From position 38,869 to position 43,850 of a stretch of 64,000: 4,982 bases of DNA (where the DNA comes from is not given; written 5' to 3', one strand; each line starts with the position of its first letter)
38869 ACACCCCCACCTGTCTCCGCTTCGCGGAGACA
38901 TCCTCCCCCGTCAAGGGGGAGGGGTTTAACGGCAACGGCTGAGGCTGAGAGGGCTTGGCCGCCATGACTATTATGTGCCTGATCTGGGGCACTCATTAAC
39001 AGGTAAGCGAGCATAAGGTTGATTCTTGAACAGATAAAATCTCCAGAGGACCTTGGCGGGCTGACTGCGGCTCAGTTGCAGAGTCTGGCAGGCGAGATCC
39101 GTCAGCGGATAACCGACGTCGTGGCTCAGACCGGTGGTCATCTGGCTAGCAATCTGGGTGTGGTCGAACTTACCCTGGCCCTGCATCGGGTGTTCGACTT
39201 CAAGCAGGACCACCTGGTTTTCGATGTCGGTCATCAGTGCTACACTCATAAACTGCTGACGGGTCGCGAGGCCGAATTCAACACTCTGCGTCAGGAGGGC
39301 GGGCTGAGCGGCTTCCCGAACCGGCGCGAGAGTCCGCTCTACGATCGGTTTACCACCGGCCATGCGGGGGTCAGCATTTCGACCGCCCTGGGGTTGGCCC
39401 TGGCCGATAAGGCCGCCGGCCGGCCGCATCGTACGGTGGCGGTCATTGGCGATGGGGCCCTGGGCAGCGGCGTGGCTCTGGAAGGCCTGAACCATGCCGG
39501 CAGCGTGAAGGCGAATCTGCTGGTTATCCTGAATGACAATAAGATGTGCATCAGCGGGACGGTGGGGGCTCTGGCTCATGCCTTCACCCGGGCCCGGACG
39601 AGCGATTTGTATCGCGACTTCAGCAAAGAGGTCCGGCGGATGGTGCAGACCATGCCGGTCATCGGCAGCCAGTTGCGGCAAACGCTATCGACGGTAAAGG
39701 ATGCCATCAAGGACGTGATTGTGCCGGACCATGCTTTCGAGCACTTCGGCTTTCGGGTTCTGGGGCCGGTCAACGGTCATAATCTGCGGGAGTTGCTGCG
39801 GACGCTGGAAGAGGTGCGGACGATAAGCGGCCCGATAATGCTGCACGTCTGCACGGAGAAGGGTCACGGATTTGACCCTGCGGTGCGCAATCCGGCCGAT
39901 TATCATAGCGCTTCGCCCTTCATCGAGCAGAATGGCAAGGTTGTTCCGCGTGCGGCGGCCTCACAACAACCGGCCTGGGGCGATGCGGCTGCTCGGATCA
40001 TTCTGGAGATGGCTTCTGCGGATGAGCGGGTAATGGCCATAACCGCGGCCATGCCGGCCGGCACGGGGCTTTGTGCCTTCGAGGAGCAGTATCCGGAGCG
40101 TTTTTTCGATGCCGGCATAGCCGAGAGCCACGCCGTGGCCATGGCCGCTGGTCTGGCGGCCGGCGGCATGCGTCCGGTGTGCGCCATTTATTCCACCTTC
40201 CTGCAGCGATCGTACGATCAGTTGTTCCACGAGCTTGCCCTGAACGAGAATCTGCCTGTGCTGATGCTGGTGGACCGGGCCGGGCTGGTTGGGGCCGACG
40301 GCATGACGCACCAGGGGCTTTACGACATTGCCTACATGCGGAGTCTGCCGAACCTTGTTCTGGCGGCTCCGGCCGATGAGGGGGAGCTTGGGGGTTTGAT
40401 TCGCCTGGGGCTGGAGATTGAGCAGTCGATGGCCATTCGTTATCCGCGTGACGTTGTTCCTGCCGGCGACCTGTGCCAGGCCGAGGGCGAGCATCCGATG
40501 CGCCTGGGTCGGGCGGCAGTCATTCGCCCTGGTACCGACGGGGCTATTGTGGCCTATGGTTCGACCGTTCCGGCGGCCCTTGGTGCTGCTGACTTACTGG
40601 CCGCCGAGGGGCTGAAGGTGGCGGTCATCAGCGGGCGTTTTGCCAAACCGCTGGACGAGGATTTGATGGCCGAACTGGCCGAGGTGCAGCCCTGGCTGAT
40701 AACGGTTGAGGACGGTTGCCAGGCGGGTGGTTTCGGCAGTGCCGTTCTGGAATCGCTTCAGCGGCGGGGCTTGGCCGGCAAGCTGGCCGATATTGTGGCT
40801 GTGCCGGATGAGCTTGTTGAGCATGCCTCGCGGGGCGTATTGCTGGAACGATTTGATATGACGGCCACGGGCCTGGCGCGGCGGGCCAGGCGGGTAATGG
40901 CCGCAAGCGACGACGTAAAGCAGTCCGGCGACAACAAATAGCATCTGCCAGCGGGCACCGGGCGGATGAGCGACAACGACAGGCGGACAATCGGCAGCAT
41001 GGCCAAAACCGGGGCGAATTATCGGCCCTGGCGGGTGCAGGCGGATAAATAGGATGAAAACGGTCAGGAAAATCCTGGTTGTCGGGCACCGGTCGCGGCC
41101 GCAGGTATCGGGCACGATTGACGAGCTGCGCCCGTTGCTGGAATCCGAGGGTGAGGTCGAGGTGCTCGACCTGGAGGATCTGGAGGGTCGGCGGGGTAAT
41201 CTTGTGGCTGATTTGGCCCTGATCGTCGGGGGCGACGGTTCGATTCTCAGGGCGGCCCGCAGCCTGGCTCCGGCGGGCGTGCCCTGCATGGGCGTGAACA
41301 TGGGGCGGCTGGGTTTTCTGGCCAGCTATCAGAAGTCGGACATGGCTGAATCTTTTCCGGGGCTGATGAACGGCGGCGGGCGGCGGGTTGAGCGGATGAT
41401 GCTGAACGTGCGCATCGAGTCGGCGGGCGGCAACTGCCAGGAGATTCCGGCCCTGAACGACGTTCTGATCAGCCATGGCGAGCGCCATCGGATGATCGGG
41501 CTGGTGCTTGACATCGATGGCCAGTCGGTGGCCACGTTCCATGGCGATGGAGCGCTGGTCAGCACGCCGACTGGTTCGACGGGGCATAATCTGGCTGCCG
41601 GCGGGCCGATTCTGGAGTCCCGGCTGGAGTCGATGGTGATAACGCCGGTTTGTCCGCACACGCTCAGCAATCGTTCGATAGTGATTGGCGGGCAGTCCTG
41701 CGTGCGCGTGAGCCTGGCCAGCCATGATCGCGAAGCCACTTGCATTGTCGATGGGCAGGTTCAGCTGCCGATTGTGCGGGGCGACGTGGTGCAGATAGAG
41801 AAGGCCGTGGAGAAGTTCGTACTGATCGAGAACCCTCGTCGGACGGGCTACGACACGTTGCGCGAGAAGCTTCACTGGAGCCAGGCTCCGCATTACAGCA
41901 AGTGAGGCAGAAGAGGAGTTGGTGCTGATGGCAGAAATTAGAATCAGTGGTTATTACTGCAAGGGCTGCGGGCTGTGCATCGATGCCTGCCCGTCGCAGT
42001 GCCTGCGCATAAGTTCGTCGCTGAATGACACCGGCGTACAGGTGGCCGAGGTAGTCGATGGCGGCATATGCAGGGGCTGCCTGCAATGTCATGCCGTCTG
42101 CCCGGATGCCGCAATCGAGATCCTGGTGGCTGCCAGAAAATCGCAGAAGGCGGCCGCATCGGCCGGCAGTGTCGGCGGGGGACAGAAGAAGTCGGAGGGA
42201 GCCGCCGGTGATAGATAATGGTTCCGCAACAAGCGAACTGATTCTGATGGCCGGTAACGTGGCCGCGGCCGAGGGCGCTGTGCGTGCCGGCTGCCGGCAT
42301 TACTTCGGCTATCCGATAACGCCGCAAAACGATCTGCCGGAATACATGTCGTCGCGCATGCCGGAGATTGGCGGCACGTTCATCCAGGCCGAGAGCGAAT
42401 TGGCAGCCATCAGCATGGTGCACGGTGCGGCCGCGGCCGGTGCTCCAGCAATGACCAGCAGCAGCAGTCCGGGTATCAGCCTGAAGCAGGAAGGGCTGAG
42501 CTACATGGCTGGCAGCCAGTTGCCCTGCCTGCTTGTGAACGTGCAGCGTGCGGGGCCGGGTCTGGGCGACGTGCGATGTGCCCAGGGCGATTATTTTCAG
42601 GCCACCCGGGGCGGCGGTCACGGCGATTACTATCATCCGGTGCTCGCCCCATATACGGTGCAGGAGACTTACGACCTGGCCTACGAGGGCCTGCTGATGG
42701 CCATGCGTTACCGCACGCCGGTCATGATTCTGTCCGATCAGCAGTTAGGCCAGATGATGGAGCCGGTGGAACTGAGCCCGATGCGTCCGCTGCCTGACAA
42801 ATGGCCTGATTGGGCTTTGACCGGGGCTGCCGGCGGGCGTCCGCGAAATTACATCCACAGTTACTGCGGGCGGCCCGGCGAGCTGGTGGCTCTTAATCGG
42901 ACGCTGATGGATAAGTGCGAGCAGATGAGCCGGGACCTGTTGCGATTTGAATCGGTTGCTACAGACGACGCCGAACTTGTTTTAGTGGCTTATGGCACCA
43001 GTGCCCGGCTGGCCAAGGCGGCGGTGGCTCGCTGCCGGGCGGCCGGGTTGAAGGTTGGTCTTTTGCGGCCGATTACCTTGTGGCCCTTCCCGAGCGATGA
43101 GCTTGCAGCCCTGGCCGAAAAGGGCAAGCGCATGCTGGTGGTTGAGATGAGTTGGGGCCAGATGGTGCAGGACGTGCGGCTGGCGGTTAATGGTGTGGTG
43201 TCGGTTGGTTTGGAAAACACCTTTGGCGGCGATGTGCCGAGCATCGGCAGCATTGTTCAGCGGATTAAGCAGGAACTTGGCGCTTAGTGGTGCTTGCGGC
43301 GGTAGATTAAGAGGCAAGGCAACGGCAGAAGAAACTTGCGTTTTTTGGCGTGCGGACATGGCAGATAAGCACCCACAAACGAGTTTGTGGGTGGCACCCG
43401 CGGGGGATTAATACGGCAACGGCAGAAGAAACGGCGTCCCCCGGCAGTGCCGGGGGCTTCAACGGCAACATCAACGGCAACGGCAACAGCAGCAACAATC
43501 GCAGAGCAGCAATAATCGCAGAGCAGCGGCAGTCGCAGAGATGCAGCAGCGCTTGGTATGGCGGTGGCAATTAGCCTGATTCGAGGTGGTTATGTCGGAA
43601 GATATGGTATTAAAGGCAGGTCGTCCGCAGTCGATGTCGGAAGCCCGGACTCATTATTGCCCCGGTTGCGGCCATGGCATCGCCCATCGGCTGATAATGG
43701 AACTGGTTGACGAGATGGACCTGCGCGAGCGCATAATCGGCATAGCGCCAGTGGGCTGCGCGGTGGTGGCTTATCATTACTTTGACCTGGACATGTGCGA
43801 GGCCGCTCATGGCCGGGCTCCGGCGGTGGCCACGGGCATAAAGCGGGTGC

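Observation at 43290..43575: Repeat-laden 290-bp spacer splitting the alpha and beta genes of a 2-oxoacid:ferredoxin oxidoreductase operon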

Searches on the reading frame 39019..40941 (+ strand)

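Call 5: search_protein_families(library=pfam, proteins=[window:39019-40941:+])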
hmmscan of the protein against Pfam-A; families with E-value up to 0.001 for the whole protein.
window:39019-40941:+ (640 aa): 6 families
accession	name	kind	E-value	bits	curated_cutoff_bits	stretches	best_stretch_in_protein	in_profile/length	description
PF13292.11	DXP_synthase_N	-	4.2e-107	357.9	21.2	1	3-279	1-274/274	1-deoxy-D-xylulose-5-phosphate synthase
PF02779.29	Transket_pyr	-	9.9e-38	129.9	27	1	317-480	2-172/174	Transketolase, pyrimidine binding domain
PF02780.25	Transketolase_C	-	2.6e-27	95.6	25.9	1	497-617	1-122/124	Transketolase, C-terminal domain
PF00456.26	Transketolase_N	-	1.4e-09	37.9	22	1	24-188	6-197/334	Transketolase, thiamine diphosphate binding domain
PF02775.26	TPP_enzyme_C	-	4.9e-07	30.1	21.9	1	107-233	21-140/151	Thiamine pyrophosphate enzyme, C-terminal TPP binding domain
PF00676.26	E1_dh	-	6e-07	29.2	22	1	103-181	92-168/300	Dehydrogenase E1 component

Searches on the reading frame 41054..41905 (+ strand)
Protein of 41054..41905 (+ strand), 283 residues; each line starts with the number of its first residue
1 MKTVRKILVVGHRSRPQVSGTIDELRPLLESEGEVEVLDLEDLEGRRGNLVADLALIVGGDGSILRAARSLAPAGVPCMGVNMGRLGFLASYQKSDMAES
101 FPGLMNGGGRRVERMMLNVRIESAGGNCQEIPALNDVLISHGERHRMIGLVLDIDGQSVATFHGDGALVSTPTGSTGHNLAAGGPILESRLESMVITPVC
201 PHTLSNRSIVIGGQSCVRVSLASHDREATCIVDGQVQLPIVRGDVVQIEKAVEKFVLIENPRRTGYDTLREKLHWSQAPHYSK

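Call 5: search_protein_families(library=pfam, proteins=[window:41054-41905:+])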
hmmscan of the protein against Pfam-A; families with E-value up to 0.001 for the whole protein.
window:41054-41905:+ (283 aa): 2 families
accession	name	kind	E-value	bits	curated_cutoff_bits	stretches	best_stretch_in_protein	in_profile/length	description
PF20143.4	NAD_kinase_C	-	4.1e-32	111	23.7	1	134-259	1-125/126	ATP-NAD kinase C-terminal domain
PF01513.26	NAD_kinase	-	6.3e-14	52.8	25.5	1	52-107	73-128/130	ATP-NAD kinase N-terminal domain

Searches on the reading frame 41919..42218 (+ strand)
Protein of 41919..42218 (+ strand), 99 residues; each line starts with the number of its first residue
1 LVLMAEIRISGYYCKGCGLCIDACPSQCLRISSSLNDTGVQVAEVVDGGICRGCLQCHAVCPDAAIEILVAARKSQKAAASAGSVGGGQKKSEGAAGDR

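Call 5: search_protein_families(library=pfam, proteins=[window:41919-42218:+])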
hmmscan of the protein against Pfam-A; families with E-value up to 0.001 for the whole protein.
window:41919-42218:+ (99 aa): 9 families
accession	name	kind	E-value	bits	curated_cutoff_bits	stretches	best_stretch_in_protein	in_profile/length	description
PF12838.12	Fer4_7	-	7.2e-11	42.8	27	1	14-64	2-51/52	4Fe-4S dicluster domain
PF00037.32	Fer4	-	2.9e-08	33.6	21.1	1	13-29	7-23/24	4Fe-4S binding domain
PF13237.11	Fer4_10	-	3.2e-08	33.8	25.5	2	45-75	3-22/53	4Fe-4S dicluster domain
PF14697.11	Fer4_21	-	5.4e-08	33.3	35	0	46-71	3-28/59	4Fe-4S dicluster domain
PF13484.11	Fer4_16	-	4.9e-07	30.9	30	0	14-32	2-20/66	4Fe-4S double cluster binding domain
PF12837.12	Fer4_6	-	6.3e-07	29.5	25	0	13-28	8-23/24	4Fe-4S binding domain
PF13187.11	Fer4_9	-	1.1e-06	29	27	1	13-66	1-52/52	4Fe-4S dicluster domain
PF12800.12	Fer4_4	-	4.4e-06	27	24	0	13-25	3-15/17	4Fe-4S binding domain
PF12797.12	Fer4_2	-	2.7e-05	24.3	24.5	0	14-26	10-22/22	4Fe-4S binding domain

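Call 76: search_protein_families(library=ncbifam, proteins=[window:41919-42218:+], max_evalue=1e-10)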
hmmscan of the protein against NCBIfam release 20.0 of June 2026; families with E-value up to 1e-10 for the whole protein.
window:41919-42218:+ (99 aa): 2 families
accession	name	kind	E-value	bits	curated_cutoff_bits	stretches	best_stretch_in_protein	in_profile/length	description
NF007205.0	PRK09626.1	equivalog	1.7e-12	47.3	93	1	11-79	16-82/105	2-oxoglutarate-acceptor oxidoreductase subunit OorD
NF042987.1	OGOR_delta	exception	5.2e-12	45.7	125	1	5-68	24-87/89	2-oxoglutarate ferredoxin oxidoreductase subunit delta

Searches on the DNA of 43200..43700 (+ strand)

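Call 12: search_rna_families(source=window, start=43200, end=43700, threshold=evalue, max_evalue=10)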
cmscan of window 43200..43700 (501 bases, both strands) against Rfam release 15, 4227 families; matches with E-value up to 10: 2.
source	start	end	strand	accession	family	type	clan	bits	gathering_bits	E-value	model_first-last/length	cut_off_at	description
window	43431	43520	-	RF02169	PVT1_6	Gene; lncRNA;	-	15.2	45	2.8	1-113/113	no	Pvt1 oncogene conserved region 6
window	43472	43549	-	RF01390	isrG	Gene; sRNA;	-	9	100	4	127-207/279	no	isrG Hfq binding RNA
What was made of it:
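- There is no Rfam hit (call 12).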

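Call 89: build_rna_model(alignment_id=A6, structure=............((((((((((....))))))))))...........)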
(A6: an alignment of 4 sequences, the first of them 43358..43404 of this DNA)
Model R2 built from alignment A6 (4 sequences, 47 columns); structure: as given.
model positions 47; base pairs 10; branch points 0; effective number of sequences 4; information 0.857 bits per position. Calibrated on 0.2 Mb of random sequence (short: E-values are rough).
structure used (alignment columns):
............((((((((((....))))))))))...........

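Call 90: search_with_rna_model(model_id=R2, source=window, filters=off, max_evalue=5)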
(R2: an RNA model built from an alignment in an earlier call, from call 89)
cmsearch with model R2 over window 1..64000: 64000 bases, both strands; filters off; matches with E-value up to 5: 16.
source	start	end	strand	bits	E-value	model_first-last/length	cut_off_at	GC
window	43358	43404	+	53.7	1.5e-10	1-47/47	no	0.6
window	43370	43393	-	14.5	0.35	13-36/47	no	0.54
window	13910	13945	-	13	0.79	1-47/47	no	0.69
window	26413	26447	+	12.8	0.92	1-47/47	no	0.66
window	21579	21608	+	12.3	1.2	1-47/47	no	0.77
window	31957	31982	+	11.8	1.6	13-40/47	no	0.77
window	53395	53450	-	11.3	2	1-47/47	no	0.54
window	19071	19110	-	11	2.5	1-47/47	no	0.68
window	58184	58217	+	10.5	3.3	1-47/47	no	0.71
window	10495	10527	+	10.3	3.6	1-47/47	no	0.67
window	16875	16916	-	10.2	3.8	1-47/47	no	0.76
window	39415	39465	+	10.1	4.1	1-47/47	no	0.76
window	45305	45348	+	10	4.2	1-47/47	no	0.55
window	56104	56131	+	10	4.3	13-40/47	no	0.86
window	10343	10382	+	10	4.3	1-47/47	no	0.7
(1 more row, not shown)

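Call 91: search_with_rna_model(model_id=R2, sources=[L001, L002, L003, L004, L005, L006, L007, L008, L009, L010, L011, L012, L013, L014, L015, L016, L017, L018, L019, L020, L021, L022, L023, L024, L025, L026, L027, L028, L029, L030, L031, L032, L033, L034, L035, L036, L037, L038, L039, L040, L041, L042, L043, L044, L045, L046, L047, L048, L049, L050, L051, L052, L053, L054, L055, L056, L057, L058, L059, L060, L061, L062, L063, L064, L065, L066, L067, L068, L069, L070, L071, L072, L073, L074, L075, L076, L077, L078, L079, L080, L081, L082, L083, L084, L085, L086, L087, L088, L089, L090, L091, L092, L093, L094, L096, L097, L098], max_evalue=1)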
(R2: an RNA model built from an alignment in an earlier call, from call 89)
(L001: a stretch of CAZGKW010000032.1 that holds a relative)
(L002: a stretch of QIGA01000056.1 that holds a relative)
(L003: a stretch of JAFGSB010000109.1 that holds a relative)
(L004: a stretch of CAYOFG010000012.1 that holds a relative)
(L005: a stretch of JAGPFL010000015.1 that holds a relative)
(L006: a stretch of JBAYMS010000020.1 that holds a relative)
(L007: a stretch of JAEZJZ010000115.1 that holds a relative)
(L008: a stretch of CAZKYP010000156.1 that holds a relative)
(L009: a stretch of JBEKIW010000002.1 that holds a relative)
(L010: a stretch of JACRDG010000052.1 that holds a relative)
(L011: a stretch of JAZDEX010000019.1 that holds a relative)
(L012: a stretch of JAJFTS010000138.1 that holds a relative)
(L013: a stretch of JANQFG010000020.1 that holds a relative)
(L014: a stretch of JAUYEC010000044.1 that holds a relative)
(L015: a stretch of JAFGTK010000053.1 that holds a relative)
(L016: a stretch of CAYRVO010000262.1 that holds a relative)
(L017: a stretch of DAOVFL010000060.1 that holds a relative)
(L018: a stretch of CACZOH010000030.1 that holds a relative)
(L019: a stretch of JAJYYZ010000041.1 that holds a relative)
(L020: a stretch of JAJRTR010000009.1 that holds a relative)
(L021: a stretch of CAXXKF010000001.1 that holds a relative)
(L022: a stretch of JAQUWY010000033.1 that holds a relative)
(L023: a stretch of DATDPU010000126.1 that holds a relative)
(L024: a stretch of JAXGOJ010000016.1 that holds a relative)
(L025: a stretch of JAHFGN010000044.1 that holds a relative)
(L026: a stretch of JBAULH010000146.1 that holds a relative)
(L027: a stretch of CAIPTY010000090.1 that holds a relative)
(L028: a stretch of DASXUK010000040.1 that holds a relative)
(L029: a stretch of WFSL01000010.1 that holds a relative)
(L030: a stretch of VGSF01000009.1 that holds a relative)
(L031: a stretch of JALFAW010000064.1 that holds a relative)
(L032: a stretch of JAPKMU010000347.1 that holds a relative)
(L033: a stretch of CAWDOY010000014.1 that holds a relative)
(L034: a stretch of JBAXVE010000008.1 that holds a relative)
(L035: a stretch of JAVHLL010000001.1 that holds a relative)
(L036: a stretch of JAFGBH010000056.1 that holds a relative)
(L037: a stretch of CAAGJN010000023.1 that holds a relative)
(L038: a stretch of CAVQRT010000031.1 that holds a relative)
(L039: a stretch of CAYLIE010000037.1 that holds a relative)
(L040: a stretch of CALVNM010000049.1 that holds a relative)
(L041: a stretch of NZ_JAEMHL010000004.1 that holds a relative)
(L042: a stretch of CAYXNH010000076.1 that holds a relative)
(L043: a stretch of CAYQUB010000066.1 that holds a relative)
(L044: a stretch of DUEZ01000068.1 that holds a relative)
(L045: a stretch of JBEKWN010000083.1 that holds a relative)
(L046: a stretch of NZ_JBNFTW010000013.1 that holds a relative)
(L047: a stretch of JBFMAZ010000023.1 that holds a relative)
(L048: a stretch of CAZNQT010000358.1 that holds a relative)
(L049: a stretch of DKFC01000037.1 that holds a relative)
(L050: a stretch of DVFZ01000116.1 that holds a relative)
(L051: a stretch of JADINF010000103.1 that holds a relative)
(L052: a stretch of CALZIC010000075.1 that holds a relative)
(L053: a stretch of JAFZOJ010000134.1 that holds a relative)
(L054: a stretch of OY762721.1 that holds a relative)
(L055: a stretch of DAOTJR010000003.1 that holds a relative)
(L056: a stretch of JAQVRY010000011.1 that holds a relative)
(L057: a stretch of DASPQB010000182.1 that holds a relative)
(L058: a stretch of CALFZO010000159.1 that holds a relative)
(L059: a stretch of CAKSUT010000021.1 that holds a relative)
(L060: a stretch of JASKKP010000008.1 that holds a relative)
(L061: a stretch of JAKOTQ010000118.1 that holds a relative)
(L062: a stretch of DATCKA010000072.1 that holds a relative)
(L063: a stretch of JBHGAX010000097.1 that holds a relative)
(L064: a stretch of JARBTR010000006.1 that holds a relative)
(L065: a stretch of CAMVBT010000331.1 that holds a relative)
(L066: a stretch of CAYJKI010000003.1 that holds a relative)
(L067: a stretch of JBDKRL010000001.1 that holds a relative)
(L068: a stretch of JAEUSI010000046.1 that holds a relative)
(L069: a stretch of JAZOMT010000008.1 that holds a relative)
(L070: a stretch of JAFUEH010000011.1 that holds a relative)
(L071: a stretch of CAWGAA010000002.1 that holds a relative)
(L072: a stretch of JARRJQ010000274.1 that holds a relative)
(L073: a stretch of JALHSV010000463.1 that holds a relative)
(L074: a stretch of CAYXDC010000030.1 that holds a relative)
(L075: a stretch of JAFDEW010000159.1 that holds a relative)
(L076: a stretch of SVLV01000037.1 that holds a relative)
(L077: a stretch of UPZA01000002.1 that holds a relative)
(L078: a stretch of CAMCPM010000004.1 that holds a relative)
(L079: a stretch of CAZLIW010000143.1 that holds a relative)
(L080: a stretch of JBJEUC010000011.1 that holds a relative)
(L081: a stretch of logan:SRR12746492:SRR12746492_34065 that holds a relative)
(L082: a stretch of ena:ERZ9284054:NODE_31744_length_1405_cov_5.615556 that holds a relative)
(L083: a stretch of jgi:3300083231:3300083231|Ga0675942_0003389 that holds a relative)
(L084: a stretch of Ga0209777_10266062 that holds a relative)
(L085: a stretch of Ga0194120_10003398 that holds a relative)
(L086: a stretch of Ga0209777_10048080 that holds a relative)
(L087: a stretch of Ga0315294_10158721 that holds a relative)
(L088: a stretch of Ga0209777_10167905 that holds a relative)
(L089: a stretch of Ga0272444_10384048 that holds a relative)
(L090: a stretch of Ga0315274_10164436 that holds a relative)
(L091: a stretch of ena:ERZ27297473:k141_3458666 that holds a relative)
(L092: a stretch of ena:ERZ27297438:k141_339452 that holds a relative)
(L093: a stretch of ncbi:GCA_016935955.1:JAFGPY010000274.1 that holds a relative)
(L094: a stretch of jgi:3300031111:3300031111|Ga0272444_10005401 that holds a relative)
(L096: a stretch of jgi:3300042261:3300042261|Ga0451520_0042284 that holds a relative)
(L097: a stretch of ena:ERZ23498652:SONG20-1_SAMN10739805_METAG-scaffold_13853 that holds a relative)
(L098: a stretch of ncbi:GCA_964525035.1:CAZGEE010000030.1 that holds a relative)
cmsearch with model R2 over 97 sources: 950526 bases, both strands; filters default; matches with E-value up to 1: 16.
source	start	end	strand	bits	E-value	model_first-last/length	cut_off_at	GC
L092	9889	9935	+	62.7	1.5e-11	1-47/47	no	0.7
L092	9848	9894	-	59.3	1e-10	1-47/47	no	0.72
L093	8982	9028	+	54.7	1.3e-09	1-47/47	no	0.66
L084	650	699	-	34.5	8.6e-05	1-47/47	no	0.6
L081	1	32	+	28.7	0.0021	16-47/47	5'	0.5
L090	1438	1489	+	26.5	0.0069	1-47/47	no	0.71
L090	2722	2766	+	25.6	0.011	1-47/47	no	0.73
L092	5398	5459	+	24.5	0.021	1-47/47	no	0.71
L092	3992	4052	-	22.6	0.062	1-47/47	no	0.7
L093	8983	9029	-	21.9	0.088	1-47/47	no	0.66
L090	2686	2731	-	21.6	0.1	1-47/47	no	0.72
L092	4036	4097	+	21.6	0.11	1-47/47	no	0.68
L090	1440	1490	-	21.4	0.12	1-47/47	no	0.73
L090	1394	1439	-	20.5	0.19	1-47/47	no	0.67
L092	9901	9924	-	20.1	0.24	13-36/47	no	0.58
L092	9859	9882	+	18.5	0.58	13-36/47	no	0.67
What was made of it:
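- Clade specificity: model R2 hits only loci of this clade and none of the 80 loci from other lineages (including two Pirellulales), about 840 kb (call 91).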
